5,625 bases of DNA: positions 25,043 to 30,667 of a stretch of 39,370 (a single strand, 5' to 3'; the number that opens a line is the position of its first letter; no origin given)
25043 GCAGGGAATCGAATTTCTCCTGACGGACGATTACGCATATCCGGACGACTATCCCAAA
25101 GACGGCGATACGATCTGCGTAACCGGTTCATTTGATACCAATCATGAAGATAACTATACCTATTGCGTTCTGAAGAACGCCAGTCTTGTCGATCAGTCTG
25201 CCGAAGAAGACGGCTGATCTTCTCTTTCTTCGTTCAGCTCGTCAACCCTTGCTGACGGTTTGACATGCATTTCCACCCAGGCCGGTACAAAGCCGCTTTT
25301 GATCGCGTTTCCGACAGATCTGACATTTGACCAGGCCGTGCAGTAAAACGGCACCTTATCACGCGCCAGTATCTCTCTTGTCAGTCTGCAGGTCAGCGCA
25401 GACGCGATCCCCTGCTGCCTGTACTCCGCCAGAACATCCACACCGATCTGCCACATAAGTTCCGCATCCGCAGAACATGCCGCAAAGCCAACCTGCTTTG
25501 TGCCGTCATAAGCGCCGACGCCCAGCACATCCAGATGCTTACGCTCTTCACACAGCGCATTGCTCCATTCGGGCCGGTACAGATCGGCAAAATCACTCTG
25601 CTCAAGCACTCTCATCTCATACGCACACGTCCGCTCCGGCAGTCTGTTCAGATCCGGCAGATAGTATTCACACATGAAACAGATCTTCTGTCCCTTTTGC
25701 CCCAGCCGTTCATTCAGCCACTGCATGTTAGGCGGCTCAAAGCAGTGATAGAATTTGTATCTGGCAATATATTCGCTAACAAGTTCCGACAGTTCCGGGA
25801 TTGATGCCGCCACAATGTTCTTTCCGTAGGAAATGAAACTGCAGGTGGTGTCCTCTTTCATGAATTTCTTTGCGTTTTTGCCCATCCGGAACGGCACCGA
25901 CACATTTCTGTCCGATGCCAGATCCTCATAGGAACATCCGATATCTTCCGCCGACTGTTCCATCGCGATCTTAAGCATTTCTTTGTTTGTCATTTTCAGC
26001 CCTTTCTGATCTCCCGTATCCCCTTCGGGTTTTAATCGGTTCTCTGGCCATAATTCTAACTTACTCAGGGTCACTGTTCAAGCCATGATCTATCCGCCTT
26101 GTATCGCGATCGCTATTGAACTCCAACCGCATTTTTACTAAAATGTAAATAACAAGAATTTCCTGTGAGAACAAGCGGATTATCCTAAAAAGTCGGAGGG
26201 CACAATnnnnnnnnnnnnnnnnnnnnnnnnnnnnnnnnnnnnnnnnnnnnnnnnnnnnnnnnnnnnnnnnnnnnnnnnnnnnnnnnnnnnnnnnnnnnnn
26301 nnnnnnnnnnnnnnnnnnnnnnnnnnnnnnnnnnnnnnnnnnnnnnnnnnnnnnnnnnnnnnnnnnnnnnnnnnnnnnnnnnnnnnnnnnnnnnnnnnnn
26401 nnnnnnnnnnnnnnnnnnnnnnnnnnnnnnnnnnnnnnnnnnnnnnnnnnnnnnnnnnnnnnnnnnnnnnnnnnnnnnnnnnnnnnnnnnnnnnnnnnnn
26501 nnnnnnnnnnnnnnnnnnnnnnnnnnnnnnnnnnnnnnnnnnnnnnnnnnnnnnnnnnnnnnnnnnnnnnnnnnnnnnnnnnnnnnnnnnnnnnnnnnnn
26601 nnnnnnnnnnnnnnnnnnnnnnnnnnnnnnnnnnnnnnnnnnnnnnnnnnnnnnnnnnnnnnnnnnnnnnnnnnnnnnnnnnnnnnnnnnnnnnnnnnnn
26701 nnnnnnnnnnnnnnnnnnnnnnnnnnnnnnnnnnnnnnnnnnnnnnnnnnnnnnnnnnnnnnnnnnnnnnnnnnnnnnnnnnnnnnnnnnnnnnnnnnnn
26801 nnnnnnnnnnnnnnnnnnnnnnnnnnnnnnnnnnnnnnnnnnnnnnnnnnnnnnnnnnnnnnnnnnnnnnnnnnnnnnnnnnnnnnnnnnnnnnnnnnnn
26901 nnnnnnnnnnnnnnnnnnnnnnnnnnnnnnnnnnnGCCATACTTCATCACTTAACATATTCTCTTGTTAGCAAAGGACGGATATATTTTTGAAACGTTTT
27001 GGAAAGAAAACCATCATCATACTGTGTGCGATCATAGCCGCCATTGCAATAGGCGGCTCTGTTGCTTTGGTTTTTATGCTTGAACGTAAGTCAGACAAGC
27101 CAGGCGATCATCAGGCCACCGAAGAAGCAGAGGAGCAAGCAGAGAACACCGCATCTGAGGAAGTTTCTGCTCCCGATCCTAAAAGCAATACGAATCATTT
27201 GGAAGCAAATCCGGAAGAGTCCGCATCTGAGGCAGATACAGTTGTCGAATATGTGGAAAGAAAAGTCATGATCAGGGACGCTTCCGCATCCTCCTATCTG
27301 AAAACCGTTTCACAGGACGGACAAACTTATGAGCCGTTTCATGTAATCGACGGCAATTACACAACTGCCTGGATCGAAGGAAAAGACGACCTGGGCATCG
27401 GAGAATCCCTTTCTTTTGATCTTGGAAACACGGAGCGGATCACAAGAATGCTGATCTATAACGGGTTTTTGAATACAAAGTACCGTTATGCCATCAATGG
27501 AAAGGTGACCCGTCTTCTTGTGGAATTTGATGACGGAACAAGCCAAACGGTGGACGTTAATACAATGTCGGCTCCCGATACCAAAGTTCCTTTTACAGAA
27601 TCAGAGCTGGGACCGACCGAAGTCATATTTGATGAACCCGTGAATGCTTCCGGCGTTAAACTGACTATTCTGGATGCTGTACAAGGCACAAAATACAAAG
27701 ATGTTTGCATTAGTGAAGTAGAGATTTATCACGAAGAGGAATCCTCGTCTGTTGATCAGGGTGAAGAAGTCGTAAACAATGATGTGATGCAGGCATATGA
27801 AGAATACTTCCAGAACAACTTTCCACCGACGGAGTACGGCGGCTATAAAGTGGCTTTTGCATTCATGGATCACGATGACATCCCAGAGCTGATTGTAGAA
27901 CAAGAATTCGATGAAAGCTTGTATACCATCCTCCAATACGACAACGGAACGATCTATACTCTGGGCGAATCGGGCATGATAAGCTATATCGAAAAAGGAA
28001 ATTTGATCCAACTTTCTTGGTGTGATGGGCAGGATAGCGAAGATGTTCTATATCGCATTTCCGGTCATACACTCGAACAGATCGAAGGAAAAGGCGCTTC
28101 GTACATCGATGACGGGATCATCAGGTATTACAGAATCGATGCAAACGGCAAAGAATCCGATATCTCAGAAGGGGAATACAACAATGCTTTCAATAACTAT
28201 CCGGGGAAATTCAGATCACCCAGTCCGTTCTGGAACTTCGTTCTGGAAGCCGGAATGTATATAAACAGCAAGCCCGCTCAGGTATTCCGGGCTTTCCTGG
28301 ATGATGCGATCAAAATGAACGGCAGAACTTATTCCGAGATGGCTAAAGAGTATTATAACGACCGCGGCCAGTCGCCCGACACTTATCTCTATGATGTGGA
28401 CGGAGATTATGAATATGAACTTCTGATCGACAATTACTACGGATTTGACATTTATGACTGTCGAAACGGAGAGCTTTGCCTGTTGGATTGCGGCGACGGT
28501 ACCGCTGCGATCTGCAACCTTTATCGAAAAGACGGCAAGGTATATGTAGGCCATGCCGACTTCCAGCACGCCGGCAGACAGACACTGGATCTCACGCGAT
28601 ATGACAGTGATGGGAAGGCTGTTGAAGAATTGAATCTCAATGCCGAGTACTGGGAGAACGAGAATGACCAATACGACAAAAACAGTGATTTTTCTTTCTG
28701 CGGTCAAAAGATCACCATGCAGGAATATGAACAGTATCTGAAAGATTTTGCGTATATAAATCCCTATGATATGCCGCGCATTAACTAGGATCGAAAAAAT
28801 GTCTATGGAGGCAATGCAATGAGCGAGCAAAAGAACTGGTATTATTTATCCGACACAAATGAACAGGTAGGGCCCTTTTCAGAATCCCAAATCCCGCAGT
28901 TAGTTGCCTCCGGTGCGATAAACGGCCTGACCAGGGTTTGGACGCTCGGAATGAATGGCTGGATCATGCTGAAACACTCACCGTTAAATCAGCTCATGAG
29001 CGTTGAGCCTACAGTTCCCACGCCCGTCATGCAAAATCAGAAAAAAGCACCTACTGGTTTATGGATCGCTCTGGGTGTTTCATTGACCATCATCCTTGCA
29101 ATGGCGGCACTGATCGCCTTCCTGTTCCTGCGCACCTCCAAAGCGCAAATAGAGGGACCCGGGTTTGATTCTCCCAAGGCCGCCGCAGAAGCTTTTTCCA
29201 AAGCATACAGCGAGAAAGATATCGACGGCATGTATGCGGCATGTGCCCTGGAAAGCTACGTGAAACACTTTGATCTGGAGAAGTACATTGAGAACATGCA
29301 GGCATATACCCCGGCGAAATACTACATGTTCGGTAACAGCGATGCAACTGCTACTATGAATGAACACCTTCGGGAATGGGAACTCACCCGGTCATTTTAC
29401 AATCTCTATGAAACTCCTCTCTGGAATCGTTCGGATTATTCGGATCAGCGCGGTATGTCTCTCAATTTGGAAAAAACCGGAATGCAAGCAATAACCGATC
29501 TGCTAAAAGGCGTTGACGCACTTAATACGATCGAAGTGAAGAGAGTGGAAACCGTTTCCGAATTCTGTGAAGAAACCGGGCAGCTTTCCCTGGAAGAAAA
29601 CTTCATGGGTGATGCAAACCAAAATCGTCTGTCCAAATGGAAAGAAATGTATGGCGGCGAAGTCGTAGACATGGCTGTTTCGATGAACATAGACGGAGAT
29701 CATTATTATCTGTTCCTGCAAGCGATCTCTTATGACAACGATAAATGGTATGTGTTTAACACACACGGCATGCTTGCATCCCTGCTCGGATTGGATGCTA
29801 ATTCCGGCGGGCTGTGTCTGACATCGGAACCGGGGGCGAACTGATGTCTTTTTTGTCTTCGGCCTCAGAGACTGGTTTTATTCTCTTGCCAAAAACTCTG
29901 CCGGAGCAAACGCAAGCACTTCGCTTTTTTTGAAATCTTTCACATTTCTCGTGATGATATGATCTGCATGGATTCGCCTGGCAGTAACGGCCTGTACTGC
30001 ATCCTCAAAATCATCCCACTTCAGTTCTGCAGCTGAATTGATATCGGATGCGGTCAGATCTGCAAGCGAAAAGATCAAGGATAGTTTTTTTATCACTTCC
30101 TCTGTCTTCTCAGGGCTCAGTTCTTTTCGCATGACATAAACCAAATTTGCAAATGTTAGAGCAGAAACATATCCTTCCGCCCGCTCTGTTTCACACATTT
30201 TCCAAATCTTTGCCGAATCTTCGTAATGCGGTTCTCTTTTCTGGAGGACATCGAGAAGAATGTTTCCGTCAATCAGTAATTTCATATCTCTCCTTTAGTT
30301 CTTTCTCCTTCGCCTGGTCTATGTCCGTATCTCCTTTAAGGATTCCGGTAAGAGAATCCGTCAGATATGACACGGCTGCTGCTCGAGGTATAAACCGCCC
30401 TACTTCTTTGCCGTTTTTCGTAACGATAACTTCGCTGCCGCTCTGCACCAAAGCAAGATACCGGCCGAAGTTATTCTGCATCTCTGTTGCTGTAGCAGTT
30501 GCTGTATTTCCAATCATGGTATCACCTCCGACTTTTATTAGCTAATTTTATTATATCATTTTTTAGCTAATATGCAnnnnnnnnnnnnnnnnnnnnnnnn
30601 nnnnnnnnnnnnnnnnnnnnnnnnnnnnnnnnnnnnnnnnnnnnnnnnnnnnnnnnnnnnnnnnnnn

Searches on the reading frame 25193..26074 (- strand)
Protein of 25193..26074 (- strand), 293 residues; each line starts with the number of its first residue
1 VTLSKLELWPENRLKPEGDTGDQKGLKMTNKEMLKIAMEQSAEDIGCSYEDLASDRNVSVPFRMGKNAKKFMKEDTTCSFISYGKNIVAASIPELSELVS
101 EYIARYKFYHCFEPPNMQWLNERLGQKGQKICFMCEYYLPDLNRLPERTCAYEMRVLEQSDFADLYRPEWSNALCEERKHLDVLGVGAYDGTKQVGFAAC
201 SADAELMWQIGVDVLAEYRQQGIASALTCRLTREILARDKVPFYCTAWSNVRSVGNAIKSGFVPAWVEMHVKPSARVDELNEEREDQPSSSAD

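Call 41: search_protein_families(library=pfam, proteins=[window:25193-26074:-], max_evalue=0.001)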
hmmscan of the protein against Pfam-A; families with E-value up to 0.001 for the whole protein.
window:25193-26074:- (293 aa): 3 families
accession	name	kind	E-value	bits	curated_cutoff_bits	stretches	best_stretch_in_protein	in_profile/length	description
PF00583.31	Acetyltransf_1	-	0.0001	23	20.7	1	154-238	4-91/116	Acetyltransferase (GNAT) family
PF12746.13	GNAT_acetyltran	-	0.00026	21.2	26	1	151-261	120-233/243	GNAT acetyltransferase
PF13508.13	Acetyltransf_7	-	0.00078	20.2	27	0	188-235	8-56/84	Acetyltransferase (GNAT) domain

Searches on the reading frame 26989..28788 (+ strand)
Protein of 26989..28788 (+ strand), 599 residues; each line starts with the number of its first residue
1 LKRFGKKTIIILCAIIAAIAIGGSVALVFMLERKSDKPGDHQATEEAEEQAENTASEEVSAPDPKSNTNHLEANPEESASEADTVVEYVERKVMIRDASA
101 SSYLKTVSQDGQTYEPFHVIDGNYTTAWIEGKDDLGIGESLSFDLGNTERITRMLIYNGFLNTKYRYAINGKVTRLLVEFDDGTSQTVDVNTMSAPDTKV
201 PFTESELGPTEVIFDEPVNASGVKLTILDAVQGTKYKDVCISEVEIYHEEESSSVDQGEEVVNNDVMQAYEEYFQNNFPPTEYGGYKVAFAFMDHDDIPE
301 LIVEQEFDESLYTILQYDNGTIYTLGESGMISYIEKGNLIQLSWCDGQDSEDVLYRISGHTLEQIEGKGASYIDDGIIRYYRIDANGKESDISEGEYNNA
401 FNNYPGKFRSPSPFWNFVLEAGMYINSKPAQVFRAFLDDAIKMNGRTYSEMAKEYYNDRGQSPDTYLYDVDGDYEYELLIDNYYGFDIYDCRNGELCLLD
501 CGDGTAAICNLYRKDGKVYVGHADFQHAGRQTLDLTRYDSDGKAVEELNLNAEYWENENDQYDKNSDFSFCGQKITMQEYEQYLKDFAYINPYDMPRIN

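Call 16: search_protein_families(library=pfam, proteins=[window:26989-28788:+], max_evalue=0.01)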
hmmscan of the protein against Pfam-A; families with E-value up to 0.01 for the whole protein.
window:26989-28788:+ (599 aa): 3 families
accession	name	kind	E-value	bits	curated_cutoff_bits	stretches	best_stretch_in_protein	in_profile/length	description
PF25302.1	NADase_transloc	-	1.3e-27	97.2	27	1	95-246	7-145/146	NAD glycohydrolase translocation F5/8 type C domain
PF00754.31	F5_F8_type_C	-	4.8e-08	33.6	28.2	1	103-234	7-119/127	F5/8 type C domain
PF22633.2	F5_F8_type_C_2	-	0.0083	17.2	27.8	0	118-192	1-69/91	NedA-like, galactose-binding domain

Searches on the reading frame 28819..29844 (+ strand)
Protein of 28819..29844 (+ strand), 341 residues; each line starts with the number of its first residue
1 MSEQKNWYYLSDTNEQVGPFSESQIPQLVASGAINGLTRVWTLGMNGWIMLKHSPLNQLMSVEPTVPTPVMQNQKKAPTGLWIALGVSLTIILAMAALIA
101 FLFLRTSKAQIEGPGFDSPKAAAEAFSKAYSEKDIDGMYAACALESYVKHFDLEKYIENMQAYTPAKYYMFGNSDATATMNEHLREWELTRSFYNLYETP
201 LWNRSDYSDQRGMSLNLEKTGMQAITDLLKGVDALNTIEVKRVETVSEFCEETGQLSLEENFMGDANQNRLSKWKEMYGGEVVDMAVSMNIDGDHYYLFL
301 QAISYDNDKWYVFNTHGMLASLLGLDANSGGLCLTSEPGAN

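Call 16: search_protein_families(library=pfam, proteins=[window:28819-29844:+], max_evalue=0.01)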
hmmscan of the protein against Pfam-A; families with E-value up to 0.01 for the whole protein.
window:28819-29844:+ (341 aa): 1 family
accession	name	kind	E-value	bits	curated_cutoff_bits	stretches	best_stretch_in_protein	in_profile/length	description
PF14237.11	GYF_2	-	8.1e-13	48.4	25.8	1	7-52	1-45/50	GYF domain 2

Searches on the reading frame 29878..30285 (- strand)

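Call 16: search_protein_families(library=pfam, proteins=[window:29878-30285:-], max_evalue=0.01)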
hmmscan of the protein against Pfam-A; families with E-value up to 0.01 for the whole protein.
window:29878-30285:- (135 aa): 2 families
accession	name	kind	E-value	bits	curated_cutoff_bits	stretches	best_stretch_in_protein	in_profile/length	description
PF13470.12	PIN_3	-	1.3e-23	84.5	27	1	2-116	1-115/115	PIN domain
PF01850.27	PIN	-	1.5e-09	39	23.6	1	4-119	2-115/120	PIN domain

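Call 79: search_protein_families(library=ncbifam, proteins=[window:29878-30285:-], max_evalue=0.01)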
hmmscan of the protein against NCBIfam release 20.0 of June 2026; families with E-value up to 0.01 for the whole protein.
window:29878-30285:- (135 aa): 2 families
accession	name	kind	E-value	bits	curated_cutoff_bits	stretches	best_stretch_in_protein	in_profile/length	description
NF047863.1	VapCLeptosp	equivalog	1.6e-05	25.2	140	1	4-123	2-123/130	type II toxin-antitoxin system tRNA(fMet)-specific endonuclease VapC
NF046100.1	RSP_2648_fam_PIN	equivalog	0.0011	19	170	1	61-122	53-113/177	RSP_2648 family PIN domain-containing protein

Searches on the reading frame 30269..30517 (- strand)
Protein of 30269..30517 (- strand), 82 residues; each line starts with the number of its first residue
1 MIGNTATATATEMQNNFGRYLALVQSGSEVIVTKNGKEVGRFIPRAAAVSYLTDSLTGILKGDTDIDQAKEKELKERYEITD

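Call 16: search_protein_families(library=pfam, proteins=[window:30269-30517:-], max_evalue=0.01)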
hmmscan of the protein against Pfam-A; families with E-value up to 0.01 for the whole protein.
window:30269-30517:- (82 aa): 1 family
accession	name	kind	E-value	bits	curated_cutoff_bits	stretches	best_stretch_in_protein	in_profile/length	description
PF02604.26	PhdYeFM_antitox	-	9.1e-07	29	29.8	1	7-43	3-40/74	Antitoxin Phd_YefM, type II toxin-antitoxin system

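Call 18: find_encoding_contigs(protein=window:30269-30517:-, flank=10000, max_places=10)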
Protein window:30269-30517:- (82 aa): 6 contigs read that carry it; 6 places shown.
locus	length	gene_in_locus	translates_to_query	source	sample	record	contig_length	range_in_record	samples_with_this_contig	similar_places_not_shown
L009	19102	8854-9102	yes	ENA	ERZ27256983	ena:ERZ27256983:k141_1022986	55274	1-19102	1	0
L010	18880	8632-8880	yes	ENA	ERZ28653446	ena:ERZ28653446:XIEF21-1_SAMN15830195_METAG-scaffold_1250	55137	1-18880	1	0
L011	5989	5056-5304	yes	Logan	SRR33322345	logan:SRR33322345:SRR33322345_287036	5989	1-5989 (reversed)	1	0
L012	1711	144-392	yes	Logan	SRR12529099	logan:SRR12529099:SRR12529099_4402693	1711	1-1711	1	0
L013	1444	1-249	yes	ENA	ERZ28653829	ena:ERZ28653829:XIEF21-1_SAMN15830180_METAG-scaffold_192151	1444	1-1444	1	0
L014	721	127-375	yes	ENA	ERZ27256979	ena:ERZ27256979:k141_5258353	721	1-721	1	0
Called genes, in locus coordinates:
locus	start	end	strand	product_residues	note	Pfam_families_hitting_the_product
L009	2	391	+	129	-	?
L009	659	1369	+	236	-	PF00072:Response_reg, PF04397:LytTR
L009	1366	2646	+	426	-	PF02518:HATPase_c (weak), PF14501:HATPase_c_5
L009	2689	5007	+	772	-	PF27009:DUF8329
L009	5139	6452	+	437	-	PF26745:SPM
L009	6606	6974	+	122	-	PF01909:NTP_transf_2, PF18765:Polbeta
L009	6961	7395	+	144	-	-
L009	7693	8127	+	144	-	-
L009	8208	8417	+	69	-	-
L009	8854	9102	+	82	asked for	PF02604:PhdYeFM_antitox (weak)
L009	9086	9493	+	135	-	PF01850:PIN, PF13470:PIN_3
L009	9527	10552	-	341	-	PF14237:GYF_2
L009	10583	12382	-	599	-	PF25302:NADase_transloc, PF00754:F5_F8_type_C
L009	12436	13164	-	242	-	PF12773:DZR, PF13248:Zn_ribbon_3 (faint), PF24460:DUF7575 (faint), PF13240:Zn_Ribbon_1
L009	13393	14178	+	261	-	-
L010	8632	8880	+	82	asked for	PF02604:PhdYeFM_antitox (weak)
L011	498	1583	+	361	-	PF13784:Fic_N, PF02661:Fic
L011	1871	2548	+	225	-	PF14386:DUF4417 (weak)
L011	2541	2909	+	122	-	-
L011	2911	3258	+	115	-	-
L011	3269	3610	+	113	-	-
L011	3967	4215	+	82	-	-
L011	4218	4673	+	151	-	-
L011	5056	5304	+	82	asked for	PF02604:PhdYeFM_antitox (weak)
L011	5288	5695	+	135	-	PF01850:PIN, PF13470:PIN_3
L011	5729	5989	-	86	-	?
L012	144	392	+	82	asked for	PF02604:PhdYeFM_antitox (weak)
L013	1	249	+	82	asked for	PF02604:PhdYeFM_antitox (weak)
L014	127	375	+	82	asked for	PF02604:PhdYeFM_antitox (weak)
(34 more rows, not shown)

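Call 59: search_protein_families(library=pfam, proteins=[L011:1871-2548:+, L011:4218-4673:+], max_evalue=0.01)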
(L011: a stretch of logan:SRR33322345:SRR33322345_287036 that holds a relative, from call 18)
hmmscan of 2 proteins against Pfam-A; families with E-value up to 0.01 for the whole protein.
L011:1871-2548:+ (225 aa): 1 family
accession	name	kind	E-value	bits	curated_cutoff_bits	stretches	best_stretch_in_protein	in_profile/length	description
PF14386.11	DUF4417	-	2.5e-05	24.3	28.9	1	43-199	17-174/183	Domain of unknown function (DUF4417)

L011:4218-4673:+ (151 aa): 0 families

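Call 79: search_protein_families(library=ncbifam, proteins=[window:30269-30517:-], max_evalue=0.01)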
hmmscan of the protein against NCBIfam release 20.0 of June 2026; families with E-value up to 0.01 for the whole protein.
window:30269-30517:- (82 aa): 1 family
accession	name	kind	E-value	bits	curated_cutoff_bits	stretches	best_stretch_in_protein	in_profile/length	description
TIGR01552.1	phd_fam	subfamily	9.8e-08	31.2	20.8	1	9-46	3-40/53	type II toxin-antitoxin system prevent-host-death family antitoxin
